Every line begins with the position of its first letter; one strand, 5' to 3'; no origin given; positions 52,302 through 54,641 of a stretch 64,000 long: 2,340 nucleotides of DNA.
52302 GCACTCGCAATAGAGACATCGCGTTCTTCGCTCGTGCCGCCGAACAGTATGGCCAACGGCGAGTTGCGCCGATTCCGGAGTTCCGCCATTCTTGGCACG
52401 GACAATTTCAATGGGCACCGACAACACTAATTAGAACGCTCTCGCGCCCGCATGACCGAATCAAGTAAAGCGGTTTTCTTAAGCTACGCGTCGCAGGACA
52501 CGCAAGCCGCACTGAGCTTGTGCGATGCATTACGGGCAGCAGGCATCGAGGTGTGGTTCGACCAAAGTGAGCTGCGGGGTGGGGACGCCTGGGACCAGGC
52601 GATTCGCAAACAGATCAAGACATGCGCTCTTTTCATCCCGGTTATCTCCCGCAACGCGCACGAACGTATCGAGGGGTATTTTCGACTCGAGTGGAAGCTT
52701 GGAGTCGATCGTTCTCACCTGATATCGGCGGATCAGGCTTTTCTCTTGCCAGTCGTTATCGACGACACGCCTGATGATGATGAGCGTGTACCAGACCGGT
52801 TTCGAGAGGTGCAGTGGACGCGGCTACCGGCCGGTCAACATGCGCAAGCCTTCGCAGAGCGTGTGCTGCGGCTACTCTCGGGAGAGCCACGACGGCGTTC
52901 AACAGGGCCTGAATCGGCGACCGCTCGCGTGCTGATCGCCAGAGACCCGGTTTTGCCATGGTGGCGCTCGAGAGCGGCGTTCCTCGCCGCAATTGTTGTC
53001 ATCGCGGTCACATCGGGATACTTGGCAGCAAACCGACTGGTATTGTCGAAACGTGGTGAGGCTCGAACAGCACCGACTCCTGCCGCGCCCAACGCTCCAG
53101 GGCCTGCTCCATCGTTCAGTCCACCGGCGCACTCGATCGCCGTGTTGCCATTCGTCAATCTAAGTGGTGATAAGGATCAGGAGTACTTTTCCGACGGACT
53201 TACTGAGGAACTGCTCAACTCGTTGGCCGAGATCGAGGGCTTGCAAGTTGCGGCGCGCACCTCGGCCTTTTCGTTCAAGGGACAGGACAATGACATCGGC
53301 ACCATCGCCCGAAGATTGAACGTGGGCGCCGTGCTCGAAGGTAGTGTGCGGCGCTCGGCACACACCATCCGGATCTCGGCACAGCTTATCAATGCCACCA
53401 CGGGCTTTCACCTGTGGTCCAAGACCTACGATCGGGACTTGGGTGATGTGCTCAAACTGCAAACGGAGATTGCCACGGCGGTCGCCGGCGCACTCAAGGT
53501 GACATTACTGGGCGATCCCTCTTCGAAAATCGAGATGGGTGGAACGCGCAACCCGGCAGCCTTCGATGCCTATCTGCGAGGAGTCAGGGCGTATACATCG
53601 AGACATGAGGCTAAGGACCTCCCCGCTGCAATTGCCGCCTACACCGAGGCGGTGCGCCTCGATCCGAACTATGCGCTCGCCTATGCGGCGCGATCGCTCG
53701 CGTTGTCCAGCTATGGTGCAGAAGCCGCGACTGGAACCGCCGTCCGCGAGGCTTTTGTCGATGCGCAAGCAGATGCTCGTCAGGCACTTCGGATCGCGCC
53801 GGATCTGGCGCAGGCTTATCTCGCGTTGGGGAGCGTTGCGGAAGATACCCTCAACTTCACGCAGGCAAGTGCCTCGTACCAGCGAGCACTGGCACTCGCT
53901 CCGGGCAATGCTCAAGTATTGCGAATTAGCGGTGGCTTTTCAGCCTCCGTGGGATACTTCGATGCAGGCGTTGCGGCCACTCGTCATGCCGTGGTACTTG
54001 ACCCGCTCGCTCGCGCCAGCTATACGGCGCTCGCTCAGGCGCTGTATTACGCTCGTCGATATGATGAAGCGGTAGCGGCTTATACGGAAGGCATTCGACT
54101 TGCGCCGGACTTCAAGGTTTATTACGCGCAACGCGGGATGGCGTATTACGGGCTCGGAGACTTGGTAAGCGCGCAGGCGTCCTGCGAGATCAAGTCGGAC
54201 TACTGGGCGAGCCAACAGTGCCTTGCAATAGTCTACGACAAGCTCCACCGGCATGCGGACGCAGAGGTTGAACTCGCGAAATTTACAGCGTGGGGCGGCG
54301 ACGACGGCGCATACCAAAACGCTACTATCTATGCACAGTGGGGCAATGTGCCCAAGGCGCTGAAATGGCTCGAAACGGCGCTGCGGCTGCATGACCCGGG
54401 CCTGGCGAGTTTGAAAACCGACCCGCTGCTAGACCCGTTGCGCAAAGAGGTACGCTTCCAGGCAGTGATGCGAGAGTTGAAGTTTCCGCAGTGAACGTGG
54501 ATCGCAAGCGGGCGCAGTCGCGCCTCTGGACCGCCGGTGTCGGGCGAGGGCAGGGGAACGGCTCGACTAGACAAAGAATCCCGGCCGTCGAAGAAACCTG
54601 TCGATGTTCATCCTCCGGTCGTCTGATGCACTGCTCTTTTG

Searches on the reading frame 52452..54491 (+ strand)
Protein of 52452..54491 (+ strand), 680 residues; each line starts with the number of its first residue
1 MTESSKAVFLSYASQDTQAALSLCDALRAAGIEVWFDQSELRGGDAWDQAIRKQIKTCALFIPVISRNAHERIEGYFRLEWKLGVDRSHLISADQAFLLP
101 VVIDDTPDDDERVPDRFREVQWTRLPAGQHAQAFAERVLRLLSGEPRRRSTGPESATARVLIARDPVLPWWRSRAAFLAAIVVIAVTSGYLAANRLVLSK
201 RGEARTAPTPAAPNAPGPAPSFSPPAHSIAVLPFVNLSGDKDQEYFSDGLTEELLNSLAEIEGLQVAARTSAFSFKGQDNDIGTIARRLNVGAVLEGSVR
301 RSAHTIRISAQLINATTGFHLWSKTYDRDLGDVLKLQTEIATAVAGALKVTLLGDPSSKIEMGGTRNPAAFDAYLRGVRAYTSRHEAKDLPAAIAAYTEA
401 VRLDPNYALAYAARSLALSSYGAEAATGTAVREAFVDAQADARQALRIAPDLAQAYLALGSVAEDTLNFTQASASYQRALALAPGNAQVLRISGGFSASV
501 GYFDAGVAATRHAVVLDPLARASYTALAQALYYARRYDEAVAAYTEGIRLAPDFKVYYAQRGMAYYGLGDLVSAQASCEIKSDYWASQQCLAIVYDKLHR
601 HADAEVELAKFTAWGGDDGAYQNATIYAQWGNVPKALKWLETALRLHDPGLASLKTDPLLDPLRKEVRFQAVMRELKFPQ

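Call 32: search_protein_families(library=pfam, proteins=[window:52452-54491:+], max_evalue=0.0001)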
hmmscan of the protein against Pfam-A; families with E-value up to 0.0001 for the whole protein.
window:52452-54491:+ (680 aa): 9 families
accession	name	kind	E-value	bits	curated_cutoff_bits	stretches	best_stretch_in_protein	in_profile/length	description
PF13676.11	TIR_2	-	1.7e-20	74.2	28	1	8-134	1-118/122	TIR domain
PF13414.12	TPR_11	-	3.8e-16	58.9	26.8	1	386-416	6-36/42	TPR repeat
PF00515.34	TPR_1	-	6.2e-16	57.9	27.8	0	523-554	3-34/34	Tetratricopeptide repeat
PF07719.23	TPR_2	-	1.6e-15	56.3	27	1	524-553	4-33/34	Tetratricopeptide repeat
PF13181.12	TPR_8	-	1.8e-10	40.5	25.7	0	523-553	3-33/34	Tetratricopeptide repeat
PF13431.12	TPR_17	-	6.8e-09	35.8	24.4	0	396-420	1-25/34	Tetratricopeptide repeat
PF13371.12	TPR_9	-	3.8e-05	24.1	35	0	431-492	7-68/73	Tetratricopeptide repeat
PF13176.12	TPR_7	-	7.6e-05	22.9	27.9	0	524-552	2-32/36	Tetratricopeptide repeat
PF13428.12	TPR_14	-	9.7e-05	23.1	23.5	0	523-558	3-38/44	Tetratricopeptide repeat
